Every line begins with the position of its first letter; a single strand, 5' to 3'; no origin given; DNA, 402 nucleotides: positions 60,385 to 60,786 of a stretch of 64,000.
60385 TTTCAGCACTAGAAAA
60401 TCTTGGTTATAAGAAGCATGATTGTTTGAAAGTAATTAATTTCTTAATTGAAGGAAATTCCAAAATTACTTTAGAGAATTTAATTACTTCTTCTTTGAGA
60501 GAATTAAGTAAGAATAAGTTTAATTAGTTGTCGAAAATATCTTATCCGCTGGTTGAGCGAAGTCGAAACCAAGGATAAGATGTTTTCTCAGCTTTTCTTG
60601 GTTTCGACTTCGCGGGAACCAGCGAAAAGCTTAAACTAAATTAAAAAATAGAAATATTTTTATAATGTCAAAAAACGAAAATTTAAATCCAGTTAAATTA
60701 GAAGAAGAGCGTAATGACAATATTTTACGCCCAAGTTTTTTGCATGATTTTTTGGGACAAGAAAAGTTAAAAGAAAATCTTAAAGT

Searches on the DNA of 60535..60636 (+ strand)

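Call 31: search_dna_similar(query=window:60535-60636:+, collection=plasmids, mode=distant, max_evalue=1, max_rows=30)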
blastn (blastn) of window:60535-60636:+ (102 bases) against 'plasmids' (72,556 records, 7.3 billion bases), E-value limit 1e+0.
Records with a match: 1; places in all: 1; records where one place covers at least 80% of the query: 0.
Best place of each record, by identity: 90-95% 1.
By first word of the organism name: Pseudanabaena 1.
By predicted mobility (MOB-suite, as given by PLSDB): non-mobilizable 1.
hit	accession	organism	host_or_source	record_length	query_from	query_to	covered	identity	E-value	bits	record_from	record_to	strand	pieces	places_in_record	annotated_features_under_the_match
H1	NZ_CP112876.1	Pseudanabaena galeata CCNP1313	-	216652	13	38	25%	92.3%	8e-1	39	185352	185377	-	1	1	DEAD/DEAH box helicase family protein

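Call 32: search_dna_similar(query=window:60535-60636:+, collection=phages, mode=distant, max_evalue=1, max_rows=20)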
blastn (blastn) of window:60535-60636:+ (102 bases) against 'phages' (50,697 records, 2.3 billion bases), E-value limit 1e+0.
Records with a match: 2; places in all: 2; records where one place covers at least 80% of the query: 0.
Best place of each record, by identity: 80-90% 2.
By first word of the organism name: uncultured 2.
By host as written in the record: - 2.
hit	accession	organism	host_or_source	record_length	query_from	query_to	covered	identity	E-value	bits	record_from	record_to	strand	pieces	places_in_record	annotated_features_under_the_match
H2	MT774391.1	uncultured phage cr126_1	human feces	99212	37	64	27%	89.3%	9e-1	38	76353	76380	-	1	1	hypothetical protein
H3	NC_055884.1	uncultured phage cr126_1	human feces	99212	37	64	27%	89.3%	9e-1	38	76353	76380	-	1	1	hypothetical protein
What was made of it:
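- Tried and rejected: No element hits (calls 31, 32).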
